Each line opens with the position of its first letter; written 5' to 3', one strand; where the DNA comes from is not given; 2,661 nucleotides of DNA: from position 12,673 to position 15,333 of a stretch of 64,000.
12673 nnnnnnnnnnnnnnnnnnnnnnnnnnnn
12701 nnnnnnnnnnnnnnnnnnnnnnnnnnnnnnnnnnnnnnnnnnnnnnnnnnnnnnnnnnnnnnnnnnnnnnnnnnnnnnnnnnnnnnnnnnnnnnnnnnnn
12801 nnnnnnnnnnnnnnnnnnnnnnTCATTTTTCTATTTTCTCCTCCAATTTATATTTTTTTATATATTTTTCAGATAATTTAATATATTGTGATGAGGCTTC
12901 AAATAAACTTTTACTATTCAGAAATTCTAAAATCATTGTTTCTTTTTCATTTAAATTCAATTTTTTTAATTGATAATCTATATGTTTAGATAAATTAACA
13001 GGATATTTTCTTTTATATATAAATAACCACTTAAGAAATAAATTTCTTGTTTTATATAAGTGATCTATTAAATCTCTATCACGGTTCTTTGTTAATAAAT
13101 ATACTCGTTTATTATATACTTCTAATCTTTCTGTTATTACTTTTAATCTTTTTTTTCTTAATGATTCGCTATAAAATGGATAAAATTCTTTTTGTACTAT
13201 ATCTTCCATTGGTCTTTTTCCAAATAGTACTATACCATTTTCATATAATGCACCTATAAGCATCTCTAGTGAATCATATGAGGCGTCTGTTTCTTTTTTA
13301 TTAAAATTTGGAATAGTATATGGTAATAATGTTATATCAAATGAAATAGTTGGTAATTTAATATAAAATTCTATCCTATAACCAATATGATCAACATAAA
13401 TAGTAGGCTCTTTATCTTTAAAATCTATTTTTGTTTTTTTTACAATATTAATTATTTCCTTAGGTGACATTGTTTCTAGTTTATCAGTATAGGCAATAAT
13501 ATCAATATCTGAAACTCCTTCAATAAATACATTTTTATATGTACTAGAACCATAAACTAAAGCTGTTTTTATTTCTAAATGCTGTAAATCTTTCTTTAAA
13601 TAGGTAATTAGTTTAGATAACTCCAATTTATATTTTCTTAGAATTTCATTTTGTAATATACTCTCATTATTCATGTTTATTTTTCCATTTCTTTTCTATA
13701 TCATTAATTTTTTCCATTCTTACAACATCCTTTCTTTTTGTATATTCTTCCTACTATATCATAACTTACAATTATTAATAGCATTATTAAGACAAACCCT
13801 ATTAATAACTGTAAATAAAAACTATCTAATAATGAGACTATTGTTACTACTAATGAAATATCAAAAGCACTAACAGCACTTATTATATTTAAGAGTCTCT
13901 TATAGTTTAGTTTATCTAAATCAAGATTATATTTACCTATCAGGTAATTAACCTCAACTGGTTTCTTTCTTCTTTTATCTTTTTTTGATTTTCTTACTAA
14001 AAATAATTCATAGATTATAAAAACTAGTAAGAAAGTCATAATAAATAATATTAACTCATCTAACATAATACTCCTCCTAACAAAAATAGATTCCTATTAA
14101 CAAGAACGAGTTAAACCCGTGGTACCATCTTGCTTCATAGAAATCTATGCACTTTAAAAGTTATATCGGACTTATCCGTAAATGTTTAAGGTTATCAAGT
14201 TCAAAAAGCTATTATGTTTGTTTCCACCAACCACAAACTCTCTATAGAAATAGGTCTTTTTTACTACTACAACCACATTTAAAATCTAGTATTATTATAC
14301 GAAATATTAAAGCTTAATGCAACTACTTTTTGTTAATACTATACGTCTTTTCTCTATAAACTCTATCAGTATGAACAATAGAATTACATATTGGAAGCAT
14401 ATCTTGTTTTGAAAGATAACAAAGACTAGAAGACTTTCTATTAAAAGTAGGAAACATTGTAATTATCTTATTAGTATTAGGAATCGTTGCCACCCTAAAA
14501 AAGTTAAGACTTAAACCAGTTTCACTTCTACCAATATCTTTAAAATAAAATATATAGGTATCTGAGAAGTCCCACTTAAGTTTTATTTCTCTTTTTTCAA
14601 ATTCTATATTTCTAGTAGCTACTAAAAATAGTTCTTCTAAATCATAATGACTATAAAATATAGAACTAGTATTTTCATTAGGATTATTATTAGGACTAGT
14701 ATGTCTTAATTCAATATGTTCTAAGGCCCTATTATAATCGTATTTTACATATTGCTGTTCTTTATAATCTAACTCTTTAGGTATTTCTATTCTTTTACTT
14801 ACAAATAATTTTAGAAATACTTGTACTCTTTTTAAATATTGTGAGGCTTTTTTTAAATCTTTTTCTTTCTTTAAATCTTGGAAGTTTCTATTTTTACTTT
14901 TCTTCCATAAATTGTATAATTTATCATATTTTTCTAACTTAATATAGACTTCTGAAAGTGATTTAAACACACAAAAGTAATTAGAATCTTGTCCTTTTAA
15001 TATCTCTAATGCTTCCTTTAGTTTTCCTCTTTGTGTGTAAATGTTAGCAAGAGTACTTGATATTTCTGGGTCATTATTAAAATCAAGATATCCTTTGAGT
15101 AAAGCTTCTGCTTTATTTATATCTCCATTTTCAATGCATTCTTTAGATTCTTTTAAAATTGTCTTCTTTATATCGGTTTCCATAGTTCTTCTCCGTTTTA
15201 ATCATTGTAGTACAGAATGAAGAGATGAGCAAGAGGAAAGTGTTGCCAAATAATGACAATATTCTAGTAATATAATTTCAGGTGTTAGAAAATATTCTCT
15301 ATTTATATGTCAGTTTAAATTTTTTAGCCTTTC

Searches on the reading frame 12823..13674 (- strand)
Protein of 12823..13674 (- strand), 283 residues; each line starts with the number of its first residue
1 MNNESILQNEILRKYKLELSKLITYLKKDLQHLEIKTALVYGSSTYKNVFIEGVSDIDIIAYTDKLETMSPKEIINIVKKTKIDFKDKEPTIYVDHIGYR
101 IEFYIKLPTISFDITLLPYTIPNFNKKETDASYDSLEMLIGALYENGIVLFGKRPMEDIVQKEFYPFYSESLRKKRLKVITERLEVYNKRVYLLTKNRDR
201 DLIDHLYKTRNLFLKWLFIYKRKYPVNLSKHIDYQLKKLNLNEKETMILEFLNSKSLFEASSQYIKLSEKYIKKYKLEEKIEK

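Call 4: search_protein_families(library=pfam, proteins=[window:12823-13674:-], max_evalue=0.1)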
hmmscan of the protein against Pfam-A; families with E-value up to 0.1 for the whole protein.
window:12823-13674:- (283 aa): 1 family
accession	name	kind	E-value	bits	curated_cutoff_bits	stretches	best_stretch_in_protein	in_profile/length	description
PF13749.12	HATPase_c_4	-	0.057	13.9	26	0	56-89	3-36/89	Putative ATP-dependent DNA helicase recG C-terminal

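Call 5: search_protein_families(library=ncbifam, proteins=[window:12823-13674:-], max_evalue=0.1)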
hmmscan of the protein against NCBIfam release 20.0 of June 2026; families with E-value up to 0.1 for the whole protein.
window:12823-13674:- (283 aa): 0 families

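Call 16: search_solved_structures(query=window:12823-13674:-, max_evalue=10)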
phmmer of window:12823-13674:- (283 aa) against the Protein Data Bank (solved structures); distinct sequences matched with E-value up to 10: 1.
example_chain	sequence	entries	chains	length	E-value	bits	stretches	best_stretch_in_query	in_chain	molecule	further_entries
9ntn_G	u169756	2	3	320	2.7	11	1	35-79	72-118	CdnD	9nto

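Call 17: search_protein_families(library=padloc, proteins=[window:12823-13674:-], max_evalue=1)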
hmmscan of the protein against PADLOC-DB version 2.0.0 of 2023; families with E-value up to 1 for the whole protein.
window:12823-13674:- (283 aa): 2 families
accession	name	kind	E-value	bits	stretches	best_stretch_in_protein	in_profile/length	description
PDLC00790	Cyclase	-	1e-06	26.3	1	20-81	57-121/310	oligonucleotide-cyclase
PDLC03254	MTase_II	-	0.017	12.3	1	69-112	164-207/367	Type II methyltransferase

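Call 18: find_homologous_proteins(query=window:12823-13674:-)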
Query window:12823-13674:- (283 aa): 45 proteins with E <= 0.001 among 1503 candidates.
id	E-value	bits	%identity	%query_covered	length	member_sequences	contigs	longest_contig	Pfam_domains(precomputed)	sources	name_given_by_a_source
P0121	4.1e-162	556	93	100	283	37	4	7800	-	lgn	-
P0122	4.9e-159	546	91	100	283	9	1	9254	-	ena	-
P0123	4.7e-143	494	91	58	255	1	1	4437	-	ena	-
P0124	2.6e-107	377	64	96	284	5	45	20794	-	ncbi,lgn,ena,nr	ncbi:MAG: hypothetical protein HFH45_05675 [Bacilli bacterium]|nr:hypothetical protein [Bacilli bact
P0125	3.2e-107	376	62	96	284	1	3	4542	-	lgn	-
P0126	1.2e-100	355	60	98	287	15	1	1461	-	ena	-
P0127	1.8e-100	354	60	95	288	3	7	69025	-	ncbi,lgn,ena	-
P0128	2.9e-99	350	60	95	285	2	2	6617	-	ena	-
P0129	2.4e-83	298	52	94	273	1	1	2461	-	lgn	-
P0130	8.2e-81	290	53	94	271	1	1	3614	-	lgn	-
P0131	1.6e-79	286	54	94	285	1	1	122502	-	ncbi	-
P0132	2.9e-78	281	50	96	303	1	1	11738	-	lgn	-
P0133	8.0e-78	280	50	96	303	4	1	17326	-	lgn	-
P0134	2.5e-77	278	52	95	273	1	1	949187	-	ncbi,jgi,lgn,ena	ncbi:MAG: hypothetical protein WC069_01350 [Candidatus Shapirobacteria bacterium]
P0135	5.0e-77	277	50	92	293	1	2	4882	-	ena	-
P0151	1.1e-68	250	47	94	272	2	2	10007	PF01909.30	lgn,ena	-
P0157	1.1e-63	234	45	89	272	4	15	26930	PF01909.30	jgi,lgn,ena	-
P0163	1.1e-33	135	37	90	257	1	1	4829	PF18765.8,PF01909.30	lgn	-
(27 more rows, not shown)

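Call 37: search_solved_structures(query=A3, max_evalue=10)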
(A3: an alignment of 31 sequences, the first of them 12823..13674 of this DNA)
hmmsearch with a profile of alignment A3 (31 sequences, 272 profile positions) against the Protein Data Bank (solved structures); distinct sequences matched with E-value up to 10: 7.
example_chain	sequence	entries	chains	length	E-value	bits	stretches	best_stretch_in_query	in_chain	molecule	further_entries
5yep_A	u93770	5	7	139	0.019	17.6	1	12-62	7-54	Toxin-antitoxin system antidote Mnt family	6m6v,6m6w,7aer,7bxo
1ylq_A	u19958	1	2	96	0.025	17.2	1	11-63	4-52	putative nucleotidyltransferase, hypothetical protein AF0614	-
8oef_A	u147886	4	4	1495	0.08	15.5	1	25-71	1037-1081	Terminal uridylyltransferase 7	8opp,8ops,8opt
9h1z_A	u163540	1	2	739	0.29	13.7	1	3-78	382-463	2'-5'-oligoadenylate synthase 2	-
5w0o_A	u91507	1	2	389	0.7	12.4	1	25-71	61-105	Terminal uridylyltransferase 7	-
5w0n_A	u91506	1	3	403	0.75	12.3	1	25-71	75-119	Terminal uridylyltransferase 7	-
9ntn_G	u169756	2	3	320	2.1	10.9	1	30-58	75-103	CdnD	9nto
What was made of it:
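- The best sequence-profile hit in the PDB is the MNT antitoxin, a protein-AMPylating minimal NTase (E 0.02, call 37).
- Tried and rejected: Sequence-profile searches of NT283 against PDB, NCBIfam and Pfam gave nothing specific (calls 4, 5, 16, 37).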

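Call 43: predict_structure(alignment_id=A4)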
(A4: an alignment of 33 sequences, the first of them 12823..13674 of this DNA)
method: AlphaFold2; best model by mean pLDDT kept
length: 283 residues; sequences in the alignment: 33
mean_pLDDT: 92.3   pTM: 0.88
mean pLDDT of the five models: 92.3, 91.7, 91.6, 86.0, 77.4
residues with pLDDT >= 90: 228; 70-90: 48; 50-70: 6; < 50: 1
segments of 3 or more residues with pLDDT < 50: none
pLDDT, mean of each block of 10 residues (from residue 1): 77 94 96 97 90 93 96 93 78 84 93 95 82 80 95 95 95 94 97 97 95 97 93 93 97 94 98 96 88
secondary structure, 60 per line:
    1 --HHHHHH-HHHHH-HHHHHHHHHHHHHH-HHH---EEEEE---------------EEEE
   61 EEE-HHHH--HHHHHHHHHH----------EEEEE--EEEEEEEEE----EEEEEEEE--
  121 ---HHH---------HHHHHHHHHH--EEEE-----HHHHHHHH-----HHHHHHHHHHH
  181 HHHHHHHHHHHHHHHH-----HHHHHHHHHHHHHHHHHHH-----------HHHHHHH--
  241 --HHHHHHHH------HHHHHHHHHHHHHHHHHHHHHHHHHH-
elements in order: H3-8 H10-14 H16-29 E37-41 E57-63 H65-68 H71-80 E91-95 E98-106 E111-118 H136-145 E148-151 H157-164 H170-196 H202-220 H232-238 H243-250 H257-282
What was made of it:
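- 12823..13674 (-): 283-aa Pol-beta-superfamily nucleotidyltransferase with a C-terminal helical domain (NT283). AF2 model pLDDT 92 (call 43).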

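Call 46: fold_search(model_id=the predicted structure, library=pdb)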
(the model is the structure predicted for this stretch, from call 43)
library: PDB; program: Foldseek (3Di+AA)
matches with E <= 10: 487; with E <= 0.001: 7
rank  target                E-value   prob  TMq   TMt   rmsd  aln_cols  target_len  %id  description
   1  3c18_A                4.7e-05  1.00  0.42  0.42   7.0       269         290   10  Crystal structure of nucleotidyltransferase-like protein (ZP_00538802.1) from Exiguobacterium sibiricum 255-15 at 1.90 (released 2008-02-12)
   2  3wfr_E                3.6e-04  0.89  0.21  0.15  16.4       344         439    9  tRNA processing enzyme complex 2 (released 2014-01-01)
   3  3wfq_G                3.6e-04  0.84  0.21  0.15  17.1       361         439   12  tRNA processing enzyme complex 1 (released 2014-01-01)
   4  5lpa_A                4.5e-04  1.00  0.41  0.43   9.5       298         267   12  AadA E87Q in complex with ATP, calcium and dihydrostreptomycin (released 2018-01-17)
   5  6xz0                  4.7e-04  1.00  0.36  0.40   9.8       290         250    9  Crystal structure of spectinomycin adenyltransferase AAD(9) from Enterococcus faecialis with spectinomycin (released 2020-04-15)
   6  3wfq_H                7.3e-04  0.93  0.26  0.19  12.3       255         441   12  tRNA processing enzyme complex 1 (released 2014-01-01)
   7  3wfr_F                7.7e-04  0.80  0.23  0.18  13.1       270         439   12  tRNA processing enzyme complex 2 (released 2014-01-01)
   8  6sxj                  1.0e-03  1.00  0.38  0.42  10.2       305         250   11  Crystal structure of spectinomycin adenyltransferase AAD(9) from Enterococcus faecialis (released 2020-04-15)
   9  3wfr_H                1.1e-03  0.91  0.25  0.18  12.6       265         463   12  tRNA processing enzyme complex 2 (released 2014-01-01)
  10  3wfq_E                1.3e-03  0.87  0.25  0.19  12.0       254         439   13  tRNA processing enzyme complex 1 (released 2014-01-01)
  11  3wfo_A                1.8e-03  0.85  0.25  0.19  12.8       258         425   14  tRNA processing enzyme (apo form 1) (released 2014-01-01)
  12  9w4r_A                1.9e-03  0.95  0.31  0.14  15.5       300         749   15  Cryo-EM structure of hTUT4_mini:hLin28A:pre-let-7g miRNA_UUU, conformation 1 (released 2025-12-03)
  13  6ywp_A                2.3e-03  1.00  0.23  0.20   6.0       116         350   19  Structure of apo-CutA (released 2020-08-05)
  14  3wfr_G                2.3e-03  0.85  0.26  0.18  12.4       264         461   13  tRNA processing enzyme complex 2 (released 2014-01-01)
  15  6ywo_A                2.4e-03  1.00  0.27  0.22   6.4       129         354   17  CutA in complex with A3 RNA (released 2020-08-05)
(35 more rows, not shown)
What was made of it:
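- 12823..13674 (-): Best Foldseek matches are the uncharacterised NTase 3c18, AadA and ANT(9), with TM about 0.4 (call 46).
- Foldseek also lists CCA-adding enzymes and TUTases (call 46).
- Tried and rejected: Structure-based assignment of NT283: the AF2 model is confident, but the PDB matches are too remote (TM 0.42 or less) to name an acceptor (call 46).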

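Call 86: search_protein_families(library=pfam, alignment_id=A4, max_evalue=0.01)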
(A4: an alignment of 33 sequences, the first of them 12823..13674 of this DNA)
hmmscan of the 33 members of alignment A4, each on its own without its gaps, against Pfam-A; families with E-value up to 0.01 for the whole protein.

A. member 1, window:12823-13674:- (283 aa): 0 families

B. families by the number of members that match (of 33 scanned): 3 families
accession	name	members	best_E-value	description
PF01909.29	NTP_transf_2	19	1e-05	Nucleotidyltransferase domain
PF18765.7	Polbeta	17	1.5e-05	Polymerase beta, Nucleotidyltransferase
PF22600.2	MTPAP-like_central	3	0.0015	Poly(A) RNA polymerase, mitochondrial-like, central palm domain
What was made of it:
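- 12823..13674 (-): 19 of 33 relatives match PF01909 and 17 of 33 match PF18765 (call 86).
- On Pol-beta-superfamily nucleotidyltransferase: The window protein itself has no hit (calls 4, 86). Among its relatives, 19 of 33 match PF01909 and 17 of 33 match PF18765 at E up to 1e-5 (call 86).
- Checked: 19 of 33 family members match NTP_transf_2 (call 86).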

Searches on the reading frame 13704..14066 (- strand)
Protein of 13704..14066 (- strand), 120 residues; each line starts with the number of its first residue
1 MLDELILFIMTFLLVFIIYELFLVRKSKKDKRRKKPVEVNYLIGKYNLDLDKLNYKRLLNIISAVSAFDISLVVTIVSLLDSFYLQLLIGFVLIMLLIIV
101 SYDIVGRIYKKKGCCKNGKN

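Call 4: search_protein_families(library=pfam, proteins=[window:13704-14066:-], max_evalue=0.1)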
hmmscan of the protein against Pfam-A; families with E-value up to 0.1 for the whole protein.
window:13704-14066:- (120 aa): 1 family
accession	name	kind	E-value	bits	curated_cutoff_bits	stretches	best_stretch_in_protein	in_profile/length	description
PF25184.1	YxzE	-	0.003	19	40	1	5-41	4-35/65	YxzE-like putative bacteriocin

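Call 5: search_protein_families(library=ncbifam, proteins=[window:13704-14066:-], max_evalue=0.1)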
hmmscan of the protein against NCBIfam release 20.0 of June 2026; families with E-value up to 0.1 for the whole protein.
window:13704-14066:- (120 aa): 0 families

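Call 17: search_protein_families(library=padloc, proteins=[window:13704-14066:-], max_evalue=1)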
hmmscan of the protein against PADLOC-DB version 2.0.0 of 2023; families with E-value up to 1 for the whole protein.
window:13704-14066:- (120 aa): 1 family
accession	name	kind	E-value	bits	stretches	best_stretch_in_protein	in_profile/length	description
PDLC02003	SAVED2--SAVED_TM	-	0.05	11.1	1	5-109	3-95/348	-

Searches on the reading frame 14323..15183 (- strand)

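Call 4: search_protein_families(library=pfam, proteins=[window:14323-15183:-], max_evalue=0.1)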
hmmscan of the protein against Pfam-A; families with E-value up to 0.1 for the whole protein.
window:14323-15183:- (286 aa): 12 families
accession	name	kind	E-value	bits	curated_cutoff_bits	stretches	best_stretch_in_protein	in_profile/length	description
PF14559.12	TPR_19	-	1.5e-06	28.9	25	1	17-63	2-49/68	Tetratricopeptide repeat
PF12895.13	ANAPC3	-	0.00052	20.7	27.2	1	19-88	2-74/82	Anaphase-promoting complex, cyclosome, subunit 3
PF13176.12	TPR_7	-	0.002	18.5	27.9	0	45-63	5-23/36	Tetratricopeptide repeat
PF09976.15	TPR_21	-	0.0035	17.5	25.5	1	10-70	80-144/193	Tetratricopeptide repeat-like domain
PF07719.23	TPR_2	-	0.0075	16.8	27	0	42-60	4-22/34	Tetratricopeptide repeat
PF13428.12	TPR_14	-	0.013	16.6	23.5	0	44-63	6-25/44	Tetratricopeptide repeat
PF01535.26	PPR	-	0.014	16.1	25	0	43-63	4-24/31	PPR repeat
PF10938.13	YfdX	-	0.018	15.5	26.6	0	3-67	68-129/149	YfdX protein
PF13374.12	TPR_10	-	0.029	14.9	27.5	0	44-63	7-26/42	Tetratricopeptide repeat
PF25058.1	ARM_TT21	-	0.039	14.4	27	0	39-90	91-148/155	Tetratricopeptide repeat protein 21 ARM repeat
PF20225.4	DUF6584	-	0.04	14.4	27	0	10-58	7-56/171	Family of unknown function (DUF6584)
PF13424.12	TPR_12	-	0.096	13.3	30.1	0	43-62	7-26/77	Tetratricopeptide repeat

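Call 5: search_protein_families(library=ncbifam, proteins=[window:14323-15183:-], max_evalue=0.1)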
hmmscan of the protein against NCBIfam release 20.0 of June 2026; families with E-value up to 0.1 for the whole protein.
window:14323-15183:- (286 aa): 3 families
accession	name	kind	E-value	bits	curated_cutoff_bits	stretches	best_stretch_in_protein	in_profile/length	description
NF052415.1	T3SS_chap_SctY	equivalog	0.014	15.9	70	1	16-64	16-65/106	type III secretion apparatus assembly chaperone SctY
TIGR02917.1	PEP_TPR_lipo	equivalog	0.024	12.5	312.2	1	8-97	24-117/899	XrtA/PEP-CTERM system TPR-repeat protein PrsT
TIGR00756.2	PPR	repeat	0.09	12.9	20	0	44-63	5-24/35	pentatricopeptide repeat protein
